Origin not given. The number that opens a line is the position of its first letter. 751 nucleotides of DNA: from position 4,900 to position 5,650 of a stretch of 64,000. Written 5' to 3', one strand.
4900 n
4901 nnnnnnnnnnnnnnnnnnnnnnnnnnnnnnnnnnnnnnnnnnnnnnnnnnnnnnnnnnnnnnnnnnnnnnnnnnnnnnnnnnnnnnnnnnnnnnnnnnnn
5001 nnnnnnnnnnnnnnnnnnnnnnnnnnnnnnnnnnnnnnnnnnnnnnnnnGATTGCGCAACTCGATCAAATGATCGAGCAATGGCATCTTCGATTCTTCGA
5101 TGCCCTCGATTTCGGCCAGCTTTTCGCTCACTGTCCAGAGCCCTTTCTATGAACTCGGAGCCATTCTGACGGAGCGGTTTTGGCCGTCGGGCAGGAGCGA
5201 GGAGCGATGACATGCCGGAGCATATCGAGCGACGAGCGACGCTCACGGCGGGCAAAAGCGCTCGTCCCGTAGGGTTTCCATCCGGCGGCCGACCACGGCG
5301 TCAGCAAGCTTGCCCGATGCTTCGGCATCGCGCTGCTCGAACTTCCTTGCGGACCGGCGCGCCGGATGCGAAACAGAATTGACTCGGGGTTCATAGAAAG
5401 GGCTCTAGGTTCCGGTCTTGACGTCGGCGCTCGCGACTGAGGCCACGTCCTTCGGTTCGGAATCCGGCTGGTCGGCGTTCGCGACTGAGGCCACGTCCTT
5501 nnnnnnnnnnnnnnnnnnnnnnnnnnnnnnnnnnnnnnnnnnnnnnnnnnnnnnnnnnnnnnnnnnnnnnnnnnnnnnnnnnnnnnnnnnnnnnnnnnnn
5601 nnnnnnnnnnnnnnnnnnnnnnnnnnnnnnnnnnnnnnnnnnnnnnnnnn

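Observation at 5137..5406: Family of 270-bp MITE-like elements with 17-19 bp terminal inverted repeats, present twice in opposite orientations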

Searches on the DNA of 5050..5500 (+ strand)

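Call 12: search_dna_similar(query=window:5135-5406:+, collection=plasmids, mode=distant, max_rows=40)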
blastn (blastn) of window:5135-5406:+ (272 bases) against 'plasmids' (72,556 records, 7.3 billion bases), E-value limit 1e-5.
No match.

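Call 30: search_rna_families(source=window, start=5050, end=5500, threshold=evalue, max_evalue=10)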
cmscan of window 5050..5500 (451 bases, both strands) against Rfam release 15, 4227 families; matches with E-value up to 10: 2.
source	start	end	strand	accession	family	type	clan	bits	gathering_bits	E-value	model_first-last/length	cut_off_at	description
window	5317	5371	+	RF03333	mir-2820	Gene; miRNA;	-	13.7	84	7.3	14-69/83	no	mir-2820 microRNA precursor family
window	5097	5167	-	RF03222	mir-4900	Gene; miRNA;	-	13.6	60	8.4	1-75/75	no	mir-4900 microRNA precursor family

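Call 85: search_rna_families(source=L083, threshold=evalue, max_evalue=10)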
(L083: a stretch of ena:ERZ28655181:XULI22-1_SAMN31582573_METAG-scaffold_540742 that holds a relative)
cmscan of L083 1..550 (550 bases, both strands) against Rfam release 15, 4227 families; matches with E-value up to 10: 4.
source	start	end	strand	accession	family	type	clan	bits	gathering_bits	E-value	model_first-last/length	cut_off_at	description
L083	434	525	-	RF03410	mir-1891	Gene; miRNA;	-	23.1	70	0.029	1-87/87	no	mir-1891 microRNA precursor family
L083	430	530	+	RF00853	mir-304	Gene; miRNA;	-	20.1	99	0.17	1-88/88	no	mir-304 microRNA precursor family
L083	372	392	+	RF01329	CRISPR-DR15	Gene; CRISPR;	-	17.3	36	1.2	9-29/37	no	CRISPR RNA direct repeat element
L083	414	550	-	RF03546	Flavivirus-5UTR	Cis-reg;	CL00129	15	80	1.8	13-156/156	5'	Flavivirus 5' UTR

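Call 92: search_dna_similar(query=L083:50-332:+, collection=plasmids, mode=distant, max_evalue=0.001)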
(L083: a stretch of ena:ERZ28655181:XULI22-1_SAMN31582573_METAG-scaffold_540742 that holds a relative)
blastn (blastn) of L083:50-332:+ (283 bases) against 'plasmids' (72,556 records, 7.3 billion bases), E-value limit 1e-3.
Records with a match: 3; places in all: 3; records where one place covers at least 80% of the query: 0.
Best place of each record, by identity: 80-90% 2; 60-80% 1.
By first word of the organism name: Phyllobacterium 3.
By predicted mobility (MOB-suite, as given by PLSDB): non-mobilizable 3.
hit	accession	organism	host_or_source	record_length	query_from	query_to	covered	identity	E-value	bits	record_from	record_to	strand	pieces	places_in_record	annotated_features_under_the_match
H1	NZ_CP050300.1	Phyllobacterium sp. 628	Oxytropis pumilio,cell culture,root ...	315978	107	174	24%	80.9%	7e-8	65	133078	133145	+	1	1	none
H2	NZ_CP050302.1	Phyllobacterium sp. 628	Oxytropis pumilio,cell culture,root ...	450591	107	174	24%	80.9%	7e-8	65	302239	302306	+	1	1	none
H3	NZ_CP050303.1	Phyllobacterium sp. 628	Oxytropis pumilio,cell culture,root ...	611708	107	174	24%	79.4%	9e-7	61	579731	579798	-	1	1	none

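Call 93: search_dna_similar(query=L083:50-332:+, collection=phages, mode=distant, max_evalue=0.001)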
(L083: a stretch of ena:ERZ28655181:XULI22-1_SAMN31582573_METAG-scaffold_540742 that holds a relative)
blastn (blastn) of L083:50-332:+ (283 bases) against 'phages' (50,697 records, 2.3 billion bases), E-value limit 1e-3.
No match.

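Call 94: search_dna_similar(query=window:5136-5407:+, collection=phages, mode=distant, max_evalue=0.001)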
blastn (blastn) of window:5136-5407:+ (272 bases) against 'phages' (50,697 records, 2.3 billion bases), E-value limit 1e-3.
No match.
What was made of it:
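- Tried and rejected: blastn of the window copy found nothing in plasmids (call 12) or phages (call 94).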

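Call 95: get_annotated_region(hit=H1, flank=2500)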
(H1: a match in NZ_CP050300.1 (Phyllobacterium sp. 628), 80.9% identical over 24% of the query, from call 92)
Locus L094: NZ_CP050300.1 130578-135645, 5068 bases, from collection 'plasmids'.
description: Phyllobacterium sp. 628 plasmid p_3, complete sequence
organism: Phyllobacterium sp. 628 (NCBI taxid 2718938)
taxonomy: Bacteria; Pseudomonadota; Alphaproteobacteria; Hyphomicrobiales; Phyllobacteriaceae; Phyllobacterium; Phyllobacterium sp. 628
host: -; source: Oxytropis pumilio,cell culture,root nodule; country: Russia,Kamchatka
typing (MOB-suite, as given by PLSDB): non-mobilizable
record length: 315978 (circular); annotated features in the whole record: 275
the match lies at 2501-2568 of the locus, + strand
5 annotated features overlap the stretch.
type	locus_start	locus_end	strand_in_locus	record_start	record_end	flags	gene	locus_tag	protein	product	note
CDS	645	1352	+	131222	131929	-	-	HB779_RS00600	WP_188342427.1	hypothetical protein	-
CDS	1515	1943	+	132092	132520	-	-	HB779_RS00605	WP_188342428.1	hypothetical protein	-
CDS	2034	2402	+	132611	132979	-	-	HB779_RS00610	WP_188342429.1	YbaN family protein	-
CDS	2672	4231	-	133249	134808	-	-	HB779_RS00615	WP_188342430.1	Fic family protein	-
CDS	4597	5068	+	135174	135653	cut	-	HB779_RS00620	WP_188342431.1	GNAT family N-acetyltransferase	-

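Call 96: get_annotated_region(hit=H2, flank=2500)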
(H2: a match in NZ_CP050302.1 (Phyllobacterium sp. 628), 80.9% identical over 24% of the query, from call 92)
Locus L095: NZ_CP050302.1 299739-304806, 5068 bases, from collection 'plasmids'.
description: Phyllobacterium sp. 628 plasmid p_2, complete sequence
organism: Phyllobacterium sp. 628 (NCBI taxid 2718938)
taxonomy: Bacteria; Pseudomonadota; Alphaproteobacteria; Hyphomicrobiales; Phyllobacteriaceae; Phyllobacterium; Phyllobacterium sp. 628
host: -; source: Oxytropis pumilio,cell culture,root nodule; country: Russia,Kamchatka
typing (MOB-suite, as given by PLSDB): non-mobilizable
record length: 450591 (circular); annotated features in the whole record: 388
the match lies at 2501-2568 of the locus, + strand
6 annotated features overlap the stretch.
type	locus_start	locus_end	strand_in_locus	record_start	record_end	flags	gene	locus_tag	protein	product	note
CDS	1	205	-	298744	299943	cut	repA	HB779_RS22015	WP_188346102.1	plasmid partitioning protein RepA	-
CDS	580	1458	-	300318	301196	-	-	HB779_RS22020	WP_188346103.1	GGDEF domain-containing protein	-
CDS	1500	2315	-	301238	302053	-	-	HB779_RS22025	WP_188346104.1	hypothetical protein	-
CDS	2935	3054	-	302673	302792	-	cydX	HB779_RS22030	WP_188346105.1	cytochrome bd-I oxidase subunit CydX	-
CDS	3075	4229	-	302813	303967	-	cydB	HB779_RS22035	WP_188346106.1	cytochrome d ubiquinol oxidase subunit II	-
CDS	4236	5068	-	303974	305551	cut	-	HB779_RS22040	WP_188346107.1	cytochrome ubiquinol oxidase subunit I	GO:0019646 - aerobic electron transport chain [Evidence IEA]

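Call 97: get_annotated_region(hit=H3, flank=2500)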
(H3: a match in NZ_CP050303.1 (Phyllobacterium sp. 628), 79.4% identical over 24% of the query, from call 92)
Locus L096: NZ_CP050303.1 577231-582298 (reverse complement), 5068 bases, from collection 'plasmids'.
description: Phyllobacterium sp. 628 plasmid p_1, complete sequence
organism: Phyllobacterium sp. 628 (NCBI taxid 2718938)
taxonomy: Bacteria; Pseudomonadota; Alphaproteobacteria; Hyphomicrobiales; Phyllobacteriaceae; Phyllobacterium; Phyllobacterium sp. 628
host: -; source: Oxytropis pumilio,cell culture,root nodule; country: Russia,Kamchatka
typing (MOB-suite, as given by PLSDB): non-mobilizable
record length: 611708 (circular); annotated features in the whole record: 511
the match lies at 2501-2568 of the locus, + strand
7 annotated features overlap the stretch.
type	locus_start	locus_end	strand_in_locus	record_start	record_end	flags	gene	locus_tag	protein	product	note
CDS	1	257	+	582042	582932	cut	-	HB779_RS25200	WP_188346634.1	LysR substrate-binding domain-containing protein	-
CDS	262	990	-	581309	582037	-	-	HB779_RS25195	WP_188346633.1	amino acid ABC transporter ATP-binding protein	-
CDS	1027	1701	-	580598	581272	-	-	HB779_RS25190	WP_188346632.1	amino acid ABC transporter permease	GO:0006865 - amino acid transport [Evidence IEA]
CDS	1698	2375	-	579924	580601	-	-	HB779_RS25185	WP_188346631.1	amino acid ABC transporter permease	GO:0006865 - amino acid transport [Evidence IEA]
CDS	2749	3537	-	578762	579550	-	-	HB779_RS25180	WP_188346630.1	ABC transporter substrate-binding protein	-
CDS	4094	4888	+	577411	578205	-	-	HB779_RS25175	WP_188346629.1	DeoR/GlpR family DNA-binding transcription regulator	-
CDS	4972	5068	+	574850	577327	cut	-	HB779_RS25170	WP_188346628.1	FAD-dependent oxidoreductase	-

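Call 101: search_dna_similar(query=L094:2399-2675:+, collection=plasmids, mode=distant, max_evalue=0.001, max_rows=60)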
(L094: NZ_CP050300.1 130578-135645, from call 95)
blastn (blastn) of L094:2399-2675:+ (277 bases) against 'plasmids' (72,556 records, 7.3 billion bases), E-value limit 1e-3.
Records with a match: 6; places in all: 9; records where one place covers at least 80% of the query: 5.
Best place of each record, by identity: >=99% 1; 95-99% 2; 90-95% 1; 80-90% 1; 60-80% 1.
By first word of the organism name: Phyllobacterium 5; Aminobacter 1.
By predicted mobility (MOB-suite, as given by PLSDB): non-mobilizable 6.
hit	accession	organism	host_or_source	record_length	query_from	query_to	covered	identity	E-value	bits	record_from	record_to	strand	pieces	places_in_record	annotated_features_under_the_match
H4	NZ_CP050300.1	Phyllobacterium sp. 628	Oxytropis pumilio,cell culture,root ...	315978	1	277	100%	100.0%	3e-139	500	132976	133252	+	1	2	YbaN family protein | Fic family protein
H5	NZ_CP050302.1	Phyllobacterium sp. 628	Oxytropis pumilio,cell culture,root ...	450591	1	277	100%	97.1%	2e-128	464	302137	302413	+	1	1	none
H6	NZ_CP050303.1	Phyllobacterium sp. 628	Oxytropis pumilio,cell culture,root ...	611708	1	277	100%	96.4%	1e-125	455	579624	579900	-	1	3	none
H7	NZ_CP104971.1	Phyllobacterium zundukense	Vicia costata,cell culture,root nodule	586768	28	250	81%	87.9%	5e-73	281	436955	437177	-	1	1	none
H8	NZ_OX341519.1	Aminobacter niigataensis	-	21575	28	277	90%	77.1%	5e-42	178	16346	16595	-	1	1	none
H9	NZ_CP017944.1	Phyllobacterium zundukense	Oxytropis triphylla,cell culture,root ...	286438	25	277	55%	90.1%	2e-20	206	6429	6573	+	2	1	hypothetical protein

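Call 102: get_annotated_region(hit=H7, flank=2000)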
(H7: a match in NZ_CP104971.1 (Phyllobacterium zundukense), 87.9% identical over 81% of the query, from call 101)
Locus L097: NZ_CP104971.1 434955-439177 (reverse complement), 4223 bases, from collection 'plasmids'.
description: Phyllobacterium zundukense strain A18/3m plasmid p_unnamed2, complete sequence
organism: Phyllobacterium zundukense (NCBI taxid 1867719)
taxonomy: Bacteria; Pseudomonadota; Alphaproteobacteria; Hyphomicrobiales; Phyllobacteriaceae; Phyllobacterium; Phyllobacterium zundukense
host: -; source: Vicia costata,cell culture,root nodule; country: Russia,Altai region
typing (MOB-suite, as given by PLSDB): non-mobilizable
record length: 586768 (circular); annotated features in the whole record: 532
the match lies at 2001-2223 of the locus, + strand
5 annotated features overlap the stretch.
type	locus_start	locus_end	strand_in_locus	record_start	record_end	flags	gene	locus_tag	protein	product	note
CDS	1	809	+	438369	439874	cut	-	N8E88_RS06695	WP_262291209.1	hypothetical protein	-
CDS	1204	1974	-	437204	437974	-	-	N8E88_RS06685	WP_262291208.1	amino acid ABC transporter ATP-binding protein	-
CDS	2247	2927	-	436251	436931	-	-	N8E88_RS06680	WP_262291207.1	ABC transporter permease subunit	GO:0015837 - amine transport [Evidence IEA]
CDS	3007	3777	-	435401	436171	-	-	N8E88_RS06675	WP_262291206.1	amino acid ABC transporter substrate-binding protein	-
CDS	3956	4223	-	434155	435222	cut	ugpC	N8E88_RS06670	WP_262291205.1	sn-glycerol-3-phosphate ABC transporter ATP-binding protein UgpC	-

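Call 103: get_annotated_region(hit=H8, flank=2000)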
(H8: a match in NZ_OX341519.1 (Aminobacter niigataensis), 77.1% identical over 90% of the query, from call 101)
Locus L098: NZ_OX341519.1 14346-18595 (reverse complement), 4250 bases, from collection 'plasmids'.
description: Aminobacter niigataensis strain MD1 plasmid pcAMD1, complete sequence
organism: Aminobacter niigataensis (NCBI taxid 83265)
taxonomy: Bacteria; Pseudomonadota; Alphaproteobacteria; Hyphomicrobiales; Phyllobacteriaceae; Aminobacter; Aminobacter niigataensis
host: -; source: -; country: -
typing (MOB-suite, as given by PLSDB): non-mobilizable; mating-pair formation MPF_T
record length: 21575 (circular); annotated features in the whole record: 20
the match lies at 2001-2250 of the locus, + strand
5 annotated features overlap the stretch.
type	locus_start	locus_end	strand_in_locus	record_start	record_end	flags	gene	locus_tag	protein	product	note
CDS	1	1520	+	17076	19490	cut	-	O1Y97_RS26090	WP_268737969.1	N,N-dimethylformamidase beta subunit family domain-containing protein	-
CDS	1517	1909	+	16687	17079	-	-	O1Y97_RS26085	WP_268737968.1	hypothetical protein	-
CDS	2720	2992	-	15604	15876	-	-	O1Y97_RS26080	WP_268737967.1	Tn3 family transposase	GO:0006313 - DNA transposition [Evidence IEA]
CDS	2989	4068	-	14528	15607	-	-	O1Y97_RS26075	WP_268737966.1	IS5 family transposase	GO:0006313 - DNA transposition [Evidence IEA]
CDS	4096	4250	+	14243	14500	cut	-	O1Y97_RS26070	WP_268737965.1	hypothetical protein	-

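Call 104: get_annotated_region(hit=H9, flank=2000)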
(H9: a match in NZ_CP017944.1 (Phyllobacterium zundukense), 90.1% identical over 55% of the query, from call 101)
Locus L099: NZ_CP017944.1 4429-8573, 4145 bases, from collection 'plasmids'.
description: Phyllobacterium zundukense strain Tri-48 plasmid unnamed4, complete sequence
organism: Phyllobacterium zundukense (NCBI taxid 1867719)
taxonomy: Bacteria; Pseudomonadota; Alphaproteobacteria; Hyphomicrobiales; Phyllobacteriaceae; Phyllobacterium; Phyllobacterium zundukense
host: -; source: Oxytropis triphylla,cell culture,root nodule; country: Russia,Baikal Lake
typing (MOB-suite, as given by PLSDB): non-mobilizable
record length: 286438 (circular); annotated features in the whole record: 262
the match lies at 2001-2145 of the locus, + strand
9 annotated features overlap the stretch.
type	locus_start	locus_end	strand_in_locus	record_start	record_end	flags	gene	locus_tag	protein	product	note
CDS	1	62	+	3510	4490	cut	-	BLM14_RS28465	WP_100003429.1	mannonate dehydratase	GO:0006064 - glucuronate catabolic process [Evidence IEA]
CDS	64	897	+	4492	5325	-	-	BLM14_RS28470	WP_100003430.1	5-deoxy-glucuronate isomerase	-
CDS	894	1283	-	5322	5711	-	-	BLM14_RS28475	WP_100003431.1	DoxX family protein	-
CDS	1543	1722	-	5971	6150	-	-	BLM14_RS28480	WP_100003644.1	Flp family type IVb pilin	-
CDS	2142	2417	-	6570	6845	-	-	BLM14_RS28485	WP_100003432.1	hypothetical protein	-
CDS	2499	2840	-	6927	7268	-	-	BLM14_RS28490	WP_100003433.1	hypothetical protein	-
CDS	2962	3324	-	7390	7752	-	-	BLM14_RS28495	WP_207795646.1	nuclear transport factor 2 family protein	-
CDS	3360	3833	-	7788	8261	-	-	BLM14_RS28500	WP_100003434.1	carboxymuconolactone decarboxylase family protein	-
CDS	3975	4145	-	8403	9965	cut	-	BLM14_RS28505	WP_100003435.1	alpha/beta fold hydrolase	-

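Call 109: search_dna_similar(query=L097:1500-2720:+, collection=plasmids, mode=distant, max_evalue=1e-10, max_rows=15)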
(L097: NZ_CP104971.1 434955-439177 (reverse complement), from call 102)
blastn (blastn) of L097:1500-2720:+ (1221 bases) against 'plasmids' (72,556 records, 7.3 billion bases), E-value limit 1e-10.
Records with a match: 48; places in all: 52; records where one place covers at least 80% of the query: 1.
Best place of each record, by identity: >=99% 1; 80-90% 4; 60-80% 43.
By first word of the organism name: Phyllobacterium 8; Rhizobium 8; Sinorhizobium 7; Escherichia 6; Neorhizobium 5; Agrobacterium 5; Azospirillum 3; Shinella 1; Allorhizobium 1; Aminobacter 1; and 3 more.
By predicted mobility (MOB-suite, as given by PLSDB): non-mobilizable 34; conjugative 12; mobilizable 2.
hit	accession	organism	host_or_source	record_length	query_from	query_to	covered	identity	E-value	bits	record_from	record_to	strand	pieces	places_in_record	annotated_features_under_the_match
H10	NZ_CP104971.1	Phyllobacterium zundukense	Vicia costata,cell culture,root nodule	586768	1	1221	100%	100.0%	0e+0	2203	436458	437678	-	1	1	amino acid ABC transporter ATP-binding protein | ABC transporter permease subunit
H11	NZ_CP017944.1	Phyllobacterium zundukense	Oxytropis triphylla,cell culture,root ...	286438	3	1221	77%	80.5%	1e-127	876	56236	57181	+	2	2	amino acid ABC transporter permease | amino acid ABC transporter ATP-binding protein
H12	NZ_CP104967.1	Phyllobacterium sp. A18/5-2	Vicia costata,cell culture,root nodule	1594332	3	1221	77%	79.0%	1e-120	813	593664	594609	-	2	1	none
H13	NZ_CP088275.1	Phyllobacterium sp. T1293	Melilotus albus,Cell culture,root nodule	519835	3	1221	77%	78.2%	6e-106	777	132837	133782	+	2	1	amino acid ABC transporter permease | amino acid ABC transporter ATP-binding protein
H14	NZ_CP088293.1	Phyllobacterium sp. T1018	Melilotus albus,Cell culture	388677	8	1214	77%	77.4%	2e-98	734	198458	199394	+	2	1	amino acid ABC transporter ATP-binding protein | ABC transporter permease subunit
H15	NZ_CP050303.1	Phyllobacterium sp. 628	Oxytropis pumilio,cell culture,root ...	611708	3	1221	76%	77.0%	9e-97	714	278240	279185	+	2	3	amino acid ABC transporter permease | amino acid ABC transporter ATP-binding protein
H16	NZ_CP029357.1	Azospirillum thermophilum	cell culture,hot spring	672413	1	1221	75%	74.8%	2e-104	617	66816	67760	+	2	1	amino acid ABC transporter ATP-binding protein | amino acid ABC transporter permease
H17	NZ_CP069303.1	Shinella sp. PSBB067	monoisolate,Minnesota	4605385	8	1221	76%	73.9%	3e-97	579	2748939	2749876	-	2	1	none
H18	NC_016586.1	Azospirillum lipoferum 4B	-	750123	1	1221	76%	73.5%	7e-92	568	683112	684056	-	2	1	amino acid ABC transporter ATP-binding protein | amino acid ABC transporter permease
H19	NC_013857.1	Azospirillum sp. B510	-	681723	1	1221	76%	72.7%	1e-94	532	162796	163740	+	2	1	amino acid ABC transporter ATP-binding protein | amino acid ABC transporter permease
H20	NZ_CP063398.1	Rhizobium sp. SL42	Amphicarpaea bracteata,Whole ...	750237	3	1221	77%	71.5%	3e-78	468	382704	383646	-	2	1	amino acid ABC transporter permease | amino acid ABC transporter ATP-binding protein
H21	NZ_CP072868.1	Rhizobium sp. NLR16a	lentil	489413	9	1221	70%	75.1%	4e-95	581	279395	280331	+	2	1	amino acid ABC transporter permease | amino acid ABC transporter ATP-binding protein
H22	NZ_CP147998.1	Neorhizobium sp. EC2-8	-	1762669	9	1221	70%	74.2%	1e-89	539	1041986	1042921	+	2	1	record has no annotation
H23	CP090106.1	Sinorhizobium meliloti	Medicago,Cell culture,Plant nodule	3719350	1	1221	71%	73.0%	1e-82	502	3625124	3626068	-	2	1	amino acid ABC transporter ATP-binding protein | amino acid ABC transporter permease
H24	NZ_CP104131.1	Sinorhizobium sp. K101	Phaseolus vulgaris,cell ...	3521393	9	1221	70%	73.0%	2e-86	497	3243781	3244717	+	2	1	none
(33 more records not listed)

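Call 110: search_dna_similar(query=L096:1900-3150:+, collection=plasmids, mode=distant, max_evalue=1e-10, max_rows=15)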
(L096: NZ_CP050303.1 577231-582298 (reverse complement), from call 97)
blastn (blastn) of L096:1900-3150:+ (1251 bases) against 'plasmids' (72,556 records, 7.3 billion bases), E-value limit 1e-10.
Records with a match: 9; places in all: 11; records where one place covers at least 80% of the query: 1.
Best place of each record, by identity: >=99% 1; 95-99% 2; 80-90% 2; 60-80% 4.
By first word of the organism name: Phyllobacterium 7; Rhizobium 1; Aminobacter 1.
By predicted mobility (MOB-suite, as given by PLSDB): non-mobilizable 8; mobilizable 1.
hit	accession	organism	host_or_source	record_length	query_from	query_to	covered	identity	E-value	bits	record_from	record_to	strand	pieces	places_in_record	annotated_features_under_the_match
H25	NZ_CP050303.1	Phyllobacterium sp. 628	Oxytropis pumilio,cell culture,root ...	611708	1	1251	100%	100.0%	0e+0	2257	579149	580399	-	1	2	amino acid ABC transporter permease | ABC transporter substrate-binding protein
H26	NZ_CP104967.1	Phyllobacterium sp. A18/5-2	Vicia costata,cell culture,root nodule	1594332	1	1241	71%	79.7%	3e-110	779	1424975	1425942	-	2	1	none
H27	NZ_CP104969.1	Phyllobacterium zundukense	Vicia costata,cell culture,root nodule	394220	1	1221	69%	79.5%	2e-117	761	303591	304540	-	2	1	amino acid ABC transporter permease | ABC transporter substrate-binding protein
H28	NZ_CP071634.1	Rhizobium sp. NZLR1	lentil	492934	1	1234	71%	77.3%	2e-93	695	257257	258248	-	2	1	amino acid ABC transporter permease | ABC transporter substrate-binding protein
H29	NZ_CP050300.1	Phyllobacterium sp. 628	Oxytropis pumilio,cell culture,root ...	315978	498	785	23%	95.8%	4e-127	462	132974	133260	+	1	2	Fic family protein | YbaN family protein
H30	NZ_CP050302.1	Phyllobacterium sp. 628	Oxytropis pumilio,cell culture,root ...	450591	500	776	22%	96.0%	2e-123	451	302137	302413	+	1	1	none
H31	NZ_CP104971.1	Phyllobacterium zundukense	Vicia costata,cell culture,root nodule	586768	527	749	18%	86.5%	2e-68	268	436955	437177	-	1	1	none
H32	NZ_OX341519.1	Aminobacter niigataensis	-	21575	527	776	20%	74.4%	4e-32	147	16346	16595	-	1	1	none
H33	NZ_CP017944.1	Phyllobacterium zundukense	Oxytropis triphylla,cell culture,root ...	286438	524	776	13%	85.9%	5e-18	193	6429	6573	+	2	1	hypothetical protein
